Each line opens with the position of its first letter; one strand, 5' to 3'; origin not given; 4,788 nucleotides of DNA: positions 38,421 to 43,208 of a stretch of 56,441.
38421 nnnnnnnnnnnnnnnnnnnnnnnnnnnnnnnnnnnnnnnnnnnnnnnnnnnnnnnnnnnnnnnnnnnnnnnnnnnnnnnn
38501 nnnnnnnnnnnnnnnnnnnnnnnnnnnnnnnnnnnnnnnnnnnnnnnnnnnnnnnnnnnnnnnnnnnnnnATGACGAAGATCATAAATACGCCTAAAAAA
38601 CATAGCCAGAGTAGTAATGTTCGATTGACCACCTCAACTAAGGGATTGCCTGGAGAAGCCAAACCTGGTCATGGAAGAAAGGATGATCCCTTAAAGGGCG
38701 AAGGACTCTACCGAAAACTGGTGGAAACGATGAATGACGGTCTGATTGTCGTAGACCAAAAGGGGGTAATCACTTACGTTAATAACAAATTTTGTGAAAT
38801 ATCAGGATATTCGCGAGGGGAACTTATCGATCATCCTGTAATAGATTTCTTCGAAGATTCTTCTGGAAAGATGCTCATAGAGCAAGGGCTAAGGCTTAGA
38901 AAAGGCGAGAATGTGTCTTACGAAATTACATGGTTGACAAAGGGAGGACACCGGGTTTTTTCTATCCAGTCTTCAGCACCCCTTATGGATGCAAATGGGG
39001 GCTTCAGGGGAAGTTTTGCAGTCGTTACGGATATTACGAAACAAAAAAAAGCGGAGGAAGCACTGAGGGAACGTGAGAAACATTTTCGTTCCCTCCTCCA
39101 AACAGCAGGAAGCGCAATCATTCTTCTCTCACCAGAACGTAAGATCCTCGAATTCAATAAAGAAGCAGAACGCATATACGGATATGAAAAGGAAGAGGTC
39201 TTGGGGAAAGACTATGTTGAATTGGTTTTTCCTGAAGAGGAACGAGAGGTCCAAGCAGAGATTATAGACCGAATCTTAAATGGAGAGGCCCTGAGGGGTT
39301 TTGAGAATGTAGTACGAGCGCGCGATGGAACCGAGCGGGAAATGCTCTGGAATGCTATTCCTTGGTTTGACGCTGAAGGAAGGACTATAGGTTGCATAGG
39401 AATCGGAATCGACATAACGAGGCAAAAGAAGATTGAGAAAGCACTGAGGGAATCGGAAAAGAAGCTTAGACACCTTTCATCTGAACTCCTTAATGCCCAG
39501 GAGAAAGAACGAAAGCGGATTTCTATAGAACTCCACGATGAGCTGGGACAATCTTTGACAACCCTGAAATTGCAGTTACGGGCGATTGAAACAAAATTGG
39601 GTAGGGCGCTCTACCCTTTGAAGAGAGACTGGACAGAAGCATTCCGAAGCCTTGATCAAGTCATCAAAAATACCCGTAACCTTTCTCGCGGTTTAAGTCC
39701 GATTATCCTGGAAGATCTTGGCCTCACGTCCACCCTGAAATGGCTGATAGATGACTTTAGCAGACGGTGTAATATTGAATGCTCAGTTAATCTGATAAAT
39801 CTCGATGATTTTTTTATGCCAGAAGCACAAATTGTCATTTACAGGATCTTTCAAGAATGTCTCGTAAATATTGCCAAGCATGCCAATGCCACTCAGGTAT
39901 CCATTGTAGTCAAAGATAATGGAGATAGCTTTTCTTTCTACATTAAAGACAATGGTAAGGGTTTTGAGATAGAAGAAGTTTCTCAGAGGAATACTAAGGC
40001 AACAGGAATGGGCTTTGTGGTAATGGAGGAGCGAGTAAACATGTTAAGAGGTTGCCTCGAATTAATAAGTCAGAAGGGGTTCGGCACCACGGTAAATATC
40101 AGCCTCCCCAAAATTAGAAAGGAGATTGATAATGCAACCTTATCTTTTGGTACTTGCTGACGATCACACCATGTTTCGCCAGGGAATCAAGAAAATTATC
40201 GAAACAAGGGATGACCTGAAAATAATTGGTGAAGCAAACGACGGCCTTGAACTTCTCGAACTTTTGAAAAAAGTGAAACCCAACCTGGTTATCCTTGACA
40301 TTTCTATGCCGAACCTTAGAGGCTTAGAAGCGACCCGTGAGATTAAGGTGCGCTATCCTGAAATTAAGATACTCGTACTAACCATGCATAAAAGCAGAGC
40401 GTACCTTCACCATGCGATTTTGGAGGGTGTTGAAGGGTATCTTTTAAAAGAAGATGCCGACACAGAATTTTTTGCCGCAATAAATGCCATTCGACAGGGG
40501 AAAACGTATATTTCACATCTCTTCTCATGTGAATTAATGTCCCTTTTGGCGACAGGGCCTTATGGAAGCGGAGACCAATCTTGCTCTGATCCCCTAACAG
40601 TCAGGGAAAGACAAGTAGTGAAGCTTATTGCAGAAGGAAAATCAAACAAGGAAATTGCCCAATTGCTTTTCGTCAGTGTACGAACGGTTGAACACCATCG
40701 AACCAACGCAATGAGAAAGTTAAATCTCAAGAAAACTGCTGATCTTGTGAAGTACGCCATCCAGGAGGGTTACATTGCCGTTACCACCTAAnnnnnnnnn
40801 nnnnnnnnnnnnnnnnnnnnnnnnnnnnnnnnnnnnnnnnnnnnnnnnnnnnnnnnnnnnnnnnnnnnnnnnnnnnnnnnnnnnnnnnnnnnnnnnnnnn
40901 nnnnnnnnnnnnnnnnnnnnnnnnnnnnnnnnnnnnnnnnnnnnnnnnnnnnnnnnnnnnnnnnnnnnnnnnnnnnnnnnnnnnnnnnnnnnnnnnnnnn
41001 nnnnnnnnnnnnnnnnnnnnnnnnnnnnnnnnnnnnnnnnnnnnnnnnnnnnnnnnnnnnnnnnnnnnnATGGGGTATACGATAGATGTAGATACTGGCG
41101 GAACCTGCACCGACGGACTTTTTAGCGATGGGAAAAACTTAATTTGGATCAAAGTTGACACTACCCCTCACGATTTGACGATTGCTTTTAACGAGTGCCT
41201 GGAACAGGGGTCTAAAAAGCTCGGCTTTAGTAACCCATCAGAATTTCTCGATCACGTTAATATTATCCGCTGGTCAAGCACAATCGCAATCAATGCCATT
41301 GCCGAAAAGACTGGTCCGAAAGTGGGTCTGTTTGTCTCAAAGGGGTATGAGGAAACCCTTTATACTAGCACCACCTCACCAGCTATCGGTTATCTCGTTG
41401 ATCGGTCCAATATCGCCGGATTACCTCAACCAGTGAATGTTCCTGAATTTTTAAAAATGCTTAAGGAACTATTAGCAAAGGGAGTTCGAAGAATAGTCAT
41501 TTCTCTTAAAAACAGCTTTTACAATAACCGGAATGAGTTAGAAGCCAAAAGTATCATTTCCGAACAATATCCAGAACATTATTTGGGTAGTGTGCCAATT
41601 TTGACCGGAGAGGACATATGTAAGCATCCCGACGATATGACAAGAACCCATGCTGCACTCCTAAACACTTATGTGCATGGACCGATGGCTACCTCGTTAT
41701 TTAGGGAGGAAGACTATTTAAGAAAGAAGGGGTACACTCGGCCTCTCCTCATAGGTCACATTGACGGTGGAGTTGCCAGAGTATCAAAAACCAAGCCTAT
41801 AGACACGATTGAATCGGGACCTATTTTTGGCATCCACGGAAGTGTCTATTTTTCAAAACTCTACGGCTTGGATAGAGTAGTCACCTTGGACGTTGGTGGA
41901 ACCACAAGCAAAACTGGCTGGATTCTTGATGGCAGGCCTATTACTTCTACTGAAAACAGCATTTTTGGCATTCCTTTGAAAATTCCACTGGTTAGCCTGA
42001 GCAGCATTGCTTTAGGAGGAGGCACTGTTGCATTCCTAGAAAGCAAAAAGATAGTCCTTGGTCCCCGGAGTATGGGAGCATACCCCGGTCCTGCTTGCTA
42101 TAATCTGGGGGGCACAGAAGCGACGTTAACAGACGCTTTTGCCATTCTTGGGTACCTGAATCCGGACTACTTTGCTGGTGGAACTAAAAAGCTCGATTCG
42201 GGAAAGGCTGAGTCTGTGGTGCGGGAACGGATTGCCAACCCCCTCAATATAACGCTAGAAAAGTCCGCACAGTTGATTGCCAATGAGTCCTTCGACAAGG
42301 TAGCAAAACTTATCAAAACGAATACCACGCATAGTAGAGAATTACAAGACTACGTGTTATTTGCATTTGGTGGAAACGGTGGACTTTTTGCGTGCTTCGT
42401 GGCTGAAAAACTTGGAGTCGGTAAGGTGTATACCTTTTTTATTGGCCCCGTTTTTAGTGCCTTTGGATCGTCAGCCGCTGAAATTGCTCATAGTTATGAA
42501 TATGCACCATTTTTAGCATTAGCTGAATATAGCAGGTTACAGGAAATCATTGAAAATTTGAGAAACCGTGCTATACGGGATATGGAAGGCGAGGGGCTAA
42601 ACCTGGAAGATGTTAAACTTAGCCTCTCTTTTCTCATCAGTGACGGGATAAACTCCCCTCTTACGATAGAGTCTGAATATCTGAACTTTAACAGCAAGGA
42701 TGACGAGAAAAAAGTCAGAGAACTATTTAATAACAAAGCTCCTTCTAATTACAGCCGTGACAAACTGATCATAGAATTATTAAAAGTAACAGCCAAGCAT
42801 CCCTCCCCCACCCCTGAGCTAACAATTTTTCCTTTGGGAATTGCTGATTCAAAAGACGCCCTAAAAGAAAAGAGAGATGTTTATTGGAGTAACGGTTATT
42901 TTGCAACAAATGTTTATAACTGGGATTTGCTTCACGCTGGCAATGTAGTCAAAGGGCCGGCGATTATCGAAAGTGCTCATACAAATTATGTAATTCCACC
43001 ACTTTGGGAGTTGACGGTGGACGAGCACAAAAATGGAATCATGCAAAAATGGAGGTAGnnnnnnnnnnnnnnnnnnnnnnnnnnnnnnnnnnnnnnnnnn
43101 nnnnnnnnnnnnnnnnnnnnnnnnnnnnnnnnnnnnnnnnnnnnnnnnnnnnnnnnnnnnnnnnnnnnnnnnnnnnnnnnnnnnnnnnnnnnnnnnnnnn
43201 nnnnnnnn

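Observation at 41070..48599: Five-gene acetophenone-carboxylase-like module (HyuA / Zn-ribbon / HyuA / HyuB / 35-kDa protein)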

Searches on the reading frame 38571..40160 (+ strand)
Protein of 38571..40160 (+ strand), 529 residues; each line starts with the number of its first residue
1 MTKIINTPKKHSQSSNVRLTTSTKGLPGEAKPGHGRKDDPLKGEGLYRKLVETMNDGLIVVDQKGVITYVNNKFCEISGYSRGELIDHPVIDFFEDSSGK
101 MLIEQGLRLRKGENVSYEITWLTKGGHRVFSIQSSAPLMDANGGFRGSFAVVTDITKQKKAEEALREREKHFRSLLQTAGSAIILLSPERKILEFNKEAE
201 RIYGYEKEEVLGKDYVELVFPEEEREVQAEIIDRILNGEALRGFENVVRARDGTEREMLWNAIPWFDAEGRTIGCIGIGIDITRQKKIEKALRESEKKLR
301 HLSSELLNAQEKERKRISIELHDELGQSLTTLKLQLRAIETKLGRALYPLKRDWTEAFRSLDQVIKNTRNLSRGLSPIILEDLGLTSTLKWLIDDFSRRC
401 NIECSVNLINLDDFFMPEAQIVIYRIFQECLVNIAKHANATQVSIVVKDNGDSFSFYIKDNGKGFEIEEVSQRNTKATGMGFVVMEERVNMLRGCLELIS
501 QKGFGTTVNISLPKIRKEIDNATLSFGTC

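Call 8: search_protein_families(library=pfam, proteins=[window:38571-40160:+])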
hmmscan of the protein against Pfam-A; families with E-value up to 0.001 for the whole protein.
window:38571-40160:+ (529 aa): 11 families
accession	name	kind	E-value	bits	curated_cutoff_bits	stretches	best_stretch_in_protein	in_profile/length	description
PF00989.32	PAS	-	5.7e-38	129.8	22.6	2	171-282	2-113/113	PAS fold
PF08448.16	PAS_4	-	8.8e-31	106.8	23.1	2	180-286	5-109/110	PAS fold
PF13426.13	PAS_9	-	1.3e-29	102.9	27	2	55-157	1-103/103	PAS domain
PF13188.13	PAS_8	-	2.5e-18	65.7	21.8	2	46-96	2-52/65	PAS domain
PF08447.18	PAS_3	-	3.5e-15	56.5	25.6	1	193-278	2-88/89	PAS fold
PF02518.31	HATPase_c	-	1.1e-13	52.1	26.4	1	421-514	4-109/111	Histidine kinase-, DNA gyrase B-, and HSP90-like ATPase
PF07730.19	HisKA_3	-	3.2e-11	44.1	24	1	313-377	1-65/68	Histidine kinase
PF13596.12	PAS_10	-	6.3e-05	24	22.1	0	174-283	3-106/106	PAS domain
PF24820.1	Diguanyl_cycl_sensor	-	0.00015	22.1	28.1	0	50-94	1-45/109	Diguanylate cyclase-like sensor domain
PF12860.13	PAS_7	-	0.00023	21.7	27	0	51-162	1-114/115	PAS fold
PF13581.12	HATPase_c_2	-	0.00062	20.2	27.4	0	427-489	36-109/127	Histidine kinase-like ATPase domain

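Call 55: search_protein_families(library=ncbifam, proteins=[window:38571-40160:+], max_evalue=1e-8)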
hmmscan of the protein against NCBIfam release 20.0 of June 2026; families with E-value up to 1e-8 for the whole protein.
window:38571-40160:+ (529 aa): 29 families (the best 25 are shown)
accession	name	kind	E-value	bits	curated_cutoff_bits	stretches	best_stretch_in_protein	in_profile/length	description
TIGR00229.1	sensory_box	domain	1.6e-54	183.3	22.9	2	166-292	1-126/126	PAS domain S-box protein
NF052443.1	SensHisKinMctS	equivalog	2.5e-46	158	700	1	293-517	230-451/457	two-component system sensor histidine kinase MctS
NF008649.0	PRK11644.1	equivalog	9e-37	126.9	408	1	274-515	264-497/499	signal transduction histidine-protein kinase/phosphatase UhpB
NF008468.0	PRK11360.1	equivalog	5.6e-30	104.3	646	2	49-169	272-391/616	two-component system sensor histidine kinase AtoS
NF047874.1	MASE3_PAS_HK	subfamily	1e-24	87.3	560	1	19-164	239-384/655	MASE3 domain-containing sensor histidine kinase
NF008184.0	PRK10935.1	equivalog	3.3e-23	82.2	553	1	313-517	363-562/565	nitrate/nitrite two-component system sensor histidine kinase NarQ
NF041777.1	sens_FixL_Rhizob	equivalog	1e-22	80.5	850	1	114-235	69-187/485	sensor protein FixL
NF046044.1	PnpS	equivalog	1.3e-22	80.4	400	0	46-163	56-168/390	two-component system histidine kinase PnpS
NF052531.1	Strep_LiaS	equivalog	3.5e-20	72.5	450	1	287-513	109-326/328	envelope stress sensor histidine kinase LiaS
NF007896.0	PRK10600.1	equivalog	3.8e-20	72.1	578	1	312-512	389-583/598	nitrate/nitrite two-component system sensor histidine kinase NarX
NF045595.1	HK_scytonemin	equivalog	3.1e-19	68.8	865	1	150-303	262-412/637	scytonemin biosynthesis sensor histidine kinase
NF053781.1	cdiGMPphdstlr2612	equivalog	8.9e-19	66.7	1600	0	125-231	671-776/1268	Tlr1612 family c-di-GMP phosphodiesterase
NF052573.1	HisKinEspAMyxo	equivalog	5.2e-18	64.4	1400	1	114-293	204-376/755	serine histidine kinase EspA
NF041831.1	NO_HK_NahK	exception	5.5e-18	64.3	1500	1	46-315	207-468/854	hybrid sensor histidine kinase/response regulator NahK/ErcS'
NF010076.0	PRK13557.1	subfamily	1.5e-15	56.7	631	0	190-297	53-159/540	histidine kinase famiy protein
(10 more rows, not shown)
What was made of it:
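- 38571..40160 (+): Sensor histidine kinase with two PAS domains, HisKA_3 and HATPase_c. Candidate sensor for the operon, analogous to AdiS. Pfam (call 8) and NCBIfam (call 55).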

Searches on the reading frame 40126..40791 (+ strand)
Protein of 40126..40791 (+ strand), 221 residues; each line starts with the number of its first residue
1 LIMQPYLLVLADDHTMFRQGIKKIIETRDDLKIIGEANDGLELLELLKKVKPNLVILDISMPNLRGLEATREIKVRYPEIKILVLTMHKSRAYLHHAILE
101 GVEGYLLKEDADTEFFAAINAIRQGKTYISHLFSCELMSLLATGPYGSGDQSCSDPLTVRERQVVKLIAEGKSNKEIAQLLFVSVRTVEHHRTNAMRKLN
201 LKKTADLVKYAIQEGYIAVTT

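Call 8: search_protein_families(library=pfam, proteins=[window:40126-40791:+])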
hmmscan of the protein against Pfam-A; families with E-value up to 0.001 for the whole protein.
window:40126-40791:+ (221 aa): 6 families
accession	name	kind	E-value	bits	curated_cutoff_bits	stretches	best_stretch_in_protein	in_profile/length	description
PF00072.30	Response_reg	-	4.8e-25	88.3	30.2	1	9-119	2-110/111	Response regulator receiver domain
PF00196.25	GerE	-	1.2e-19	70.1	23.5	1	155-211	1-57/57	Bacterial regulatory proteins, luxR family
PF08281.18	Sigma70_r4_2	-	1.3e-08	34.8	25.7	1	157-199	11-54/54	Sigma-70, region 4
PF13384.12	HTH_23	-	8.6e-06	25.9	24.6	1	160-190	5-36/50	Homeodomain-like domain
PF13936.12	HTH_38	-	0.00059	20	27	0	157-190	5-39/44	Helix-turn-helix domain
PF04545.22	Sigma70_r4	-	0.00093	19.1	24.1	0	157-199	5-48/50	Sigma-70, region 4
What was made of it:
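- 40126..40791 (+): NarL/LuxR-family response regulator (receiver domain plus GerE HTH). Candidate activator of the apc-like operon. The TTG start is uncertain. Pfam (call 8).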

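Call 55: search_protein_families(library=ncbifam, proteins=[window:40126-40791:+], max_evalue=1e-8)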
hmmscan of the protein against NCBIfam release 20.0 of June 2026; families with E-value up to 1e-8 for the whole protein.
window:40126-40791:+ (221 aa): 27 families (the best 25 are shown)
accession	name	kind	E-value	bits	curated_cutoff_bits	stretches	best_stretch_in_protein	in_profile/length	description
NF052445.1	RespRegMctR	equivalog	2.5e-57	193.6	300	1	8-216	4-204/205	two-component system response regulator MctR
NF011896.0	PRK15369.1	equivalog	3.9e-50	170.4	242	1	6-213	4-206/211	two component system response regulator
NF047785.1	respo_reg_MadR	equivalog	2e-38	131.9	300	1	8-217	3-209/209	MadR family response regulator transcription factor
NF007935.0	PRK10651.1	equivalog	2.4e-38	131.5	250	1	5-208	6-207/216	two-component system response regulator NarL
NF007018.1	PRK09483.1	equivalog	3.9e-37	128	280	1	9-217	5-209/217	UvrY/SirA/GacA family response regulator transcription factor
NF007708.0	PRK10403.1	equivalog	2e-31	109.1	343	1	4-203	5-200/215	nitrate/nitrite response regulator protein NarP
NF008098.0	PRK10840.1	equivalog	2.9e-29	102.1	235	1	8-210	6-204/216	response regulator transcription factor RcsB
NF007685.0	PRK10360.1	equivalog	8e-27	94.3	258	1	9-209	5-190/196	response regulator transcription factor UhpA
NF007403.0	PRK09935.1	equivalog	1.1e-26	93.8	271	1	3-212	1-205/210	fimbria biosynthesis transcriptional regulator FimZ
NF007419.0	PRK09958.1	equivalog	2.3e-26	92.6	251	1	9-213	4-200/204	acid-sensing system DNA-binding response regulator EvgA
NF006900.1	PRK09390.1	equivalog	2.1e-21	76.4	255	1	157-214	143-200/203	response regulator FixJ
NF041367.1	CheY_Halo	equivalog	6.8e-19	68.3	200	1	9-121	2-112/114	chemotaxis protein CheY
NF040749.1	tetrathio_RR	equivalog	3.4e-17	62.8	290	1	38-209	30-186/191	tetrathionate respiration response regulator TtrR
NF001965.0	PRK00742.1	subfamily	2.6e-16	59.8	293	1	9-87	7-85/357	chemotaxis-specific protein-glutamate methyltransferase CheB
NF007505.1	PRK10100.1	equivalog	2.9e-15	56.5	250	1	51-211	41-199/204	biofilm master transcriptional regulator CsgD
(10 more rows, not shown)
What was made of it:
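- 40126..40791 (+): NCBIfam best hits are MctR and NarL-type regulators (call 55).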

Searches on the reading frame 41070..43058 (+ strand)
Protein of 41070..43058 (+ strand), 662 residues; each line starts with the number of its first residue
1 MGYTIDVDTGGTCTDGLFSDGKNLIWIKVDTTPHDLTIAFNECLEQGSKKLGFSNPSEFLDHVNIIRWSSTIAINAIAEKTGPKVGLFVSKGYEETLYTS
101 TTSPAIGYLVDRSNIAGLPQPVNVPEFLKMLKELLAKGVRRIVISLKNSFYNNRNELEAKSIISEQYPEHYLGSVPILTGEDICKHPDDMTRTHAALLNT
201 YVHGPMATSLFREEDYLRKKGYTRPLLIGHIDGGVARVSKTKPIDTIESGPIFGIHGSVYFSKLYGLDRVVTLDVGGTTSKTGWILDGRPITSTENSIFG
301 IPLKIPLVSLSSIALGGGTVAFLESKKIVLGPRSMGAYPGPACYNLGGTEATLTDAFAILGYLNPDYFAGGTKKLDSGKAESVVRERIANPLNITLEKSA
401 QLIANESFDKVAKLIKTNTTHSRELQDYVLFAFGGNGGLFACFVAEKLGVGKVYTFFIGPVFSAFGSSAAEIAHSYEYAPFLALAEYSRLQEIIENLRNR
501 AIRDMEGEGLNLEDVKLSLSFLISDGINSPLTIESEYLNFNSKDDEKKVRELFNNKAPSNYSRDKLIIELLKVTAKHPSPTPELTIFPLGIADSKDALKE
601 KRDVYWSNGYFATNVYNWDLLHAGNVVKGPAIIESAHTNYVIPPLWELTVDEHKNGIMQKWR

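Call 3: search_protein_families(library=pfam, proteins=[window:41070-43058:+])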
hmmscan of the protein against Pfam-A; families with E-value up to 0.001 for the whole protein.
window:41070-43058:+ (662 aa): 3 families
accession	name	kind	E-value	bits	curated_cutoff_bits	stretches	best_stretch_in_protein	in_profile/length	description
PF01968.24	Hydantoinase_A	-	1.7e-62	211.7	22.9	1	192-474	1-289/291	Hydantoinase/oxoprolinase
PF05378.19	Hydant_A_N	-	4.5e-22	79.1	25.2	1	5-165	2-174/176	Hydantoinase/oxoprolinase N-terminal region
PF19278.4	Hydant_A_C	-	3.1e-20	72.8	21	1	487-654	11-186/193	Hydantoinase/oxoprolinase C-terminal domain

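Call 4: search_protein_families(library=ncbifam, proteins=[window:41070-43058:+])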
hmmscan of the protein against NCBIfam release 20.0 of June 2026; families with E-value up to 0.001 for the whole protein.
window:41070-43058:+ (662 aa): 3 families
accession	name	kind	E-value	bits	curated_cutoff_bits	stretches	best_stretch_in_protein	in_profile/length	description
NF042960.1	AcphenoCarb_ApcA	equivalog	1.2e-182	608.6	1250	1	3-660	2-657/658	acetophenone carboxylase subunit alpha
NF042975.2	AcphenoCarb_ApcC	equivalog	3.7e-102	342.8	1500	2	121-660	153-711/733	acetophenone carboxylase subunit gamma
NF050156.1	CapLactmsAlpCapA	equivalog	3.6e-83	280.1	1000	2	122-653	141-680/689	caprolactamase subunit alpha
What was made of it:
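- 41070..43058 (+): ApcA-type subunit (alpha-prime; proposed bicarbonate kinase), 662 aa, 72.8 kDa. NCBIfam ApcA 608.6 bits (cut-off 1250) (call 4).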

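Call 20: search_solved_structures(query=window:41070-43058:+, show_alignments=1)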
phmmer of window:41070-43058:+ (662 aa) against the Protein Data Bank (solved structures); distinct sequences matched with E-value up to 0.001: 6.
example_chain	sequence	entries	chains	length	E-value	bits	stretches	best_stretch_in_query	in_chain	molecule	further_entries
5l9w_b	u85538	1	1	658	1.4e-160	538.8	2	3-511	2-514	Acetophenone carboxylase alpha subunit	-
5l9w_B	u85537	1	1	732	1.1e-103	350.7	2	118-658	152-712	Acetophenone carboxylase gamma subunit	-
6yra_A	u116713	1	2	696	1.2e-63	218.4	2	139-652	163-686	5-oxoprolinase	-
7hk5_A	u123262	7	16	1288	2e-54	188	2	121-655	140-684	N-methylhydantoinase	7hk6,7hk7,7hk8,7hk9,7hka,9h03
5svb_B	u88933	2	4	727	1.1e-50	175.6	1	124-654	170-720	Acetone carboxylase beta subunit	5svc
5m45_B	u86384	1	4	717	2.8e-50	174.3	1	126-654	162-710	Acetone carboxylase beta subunit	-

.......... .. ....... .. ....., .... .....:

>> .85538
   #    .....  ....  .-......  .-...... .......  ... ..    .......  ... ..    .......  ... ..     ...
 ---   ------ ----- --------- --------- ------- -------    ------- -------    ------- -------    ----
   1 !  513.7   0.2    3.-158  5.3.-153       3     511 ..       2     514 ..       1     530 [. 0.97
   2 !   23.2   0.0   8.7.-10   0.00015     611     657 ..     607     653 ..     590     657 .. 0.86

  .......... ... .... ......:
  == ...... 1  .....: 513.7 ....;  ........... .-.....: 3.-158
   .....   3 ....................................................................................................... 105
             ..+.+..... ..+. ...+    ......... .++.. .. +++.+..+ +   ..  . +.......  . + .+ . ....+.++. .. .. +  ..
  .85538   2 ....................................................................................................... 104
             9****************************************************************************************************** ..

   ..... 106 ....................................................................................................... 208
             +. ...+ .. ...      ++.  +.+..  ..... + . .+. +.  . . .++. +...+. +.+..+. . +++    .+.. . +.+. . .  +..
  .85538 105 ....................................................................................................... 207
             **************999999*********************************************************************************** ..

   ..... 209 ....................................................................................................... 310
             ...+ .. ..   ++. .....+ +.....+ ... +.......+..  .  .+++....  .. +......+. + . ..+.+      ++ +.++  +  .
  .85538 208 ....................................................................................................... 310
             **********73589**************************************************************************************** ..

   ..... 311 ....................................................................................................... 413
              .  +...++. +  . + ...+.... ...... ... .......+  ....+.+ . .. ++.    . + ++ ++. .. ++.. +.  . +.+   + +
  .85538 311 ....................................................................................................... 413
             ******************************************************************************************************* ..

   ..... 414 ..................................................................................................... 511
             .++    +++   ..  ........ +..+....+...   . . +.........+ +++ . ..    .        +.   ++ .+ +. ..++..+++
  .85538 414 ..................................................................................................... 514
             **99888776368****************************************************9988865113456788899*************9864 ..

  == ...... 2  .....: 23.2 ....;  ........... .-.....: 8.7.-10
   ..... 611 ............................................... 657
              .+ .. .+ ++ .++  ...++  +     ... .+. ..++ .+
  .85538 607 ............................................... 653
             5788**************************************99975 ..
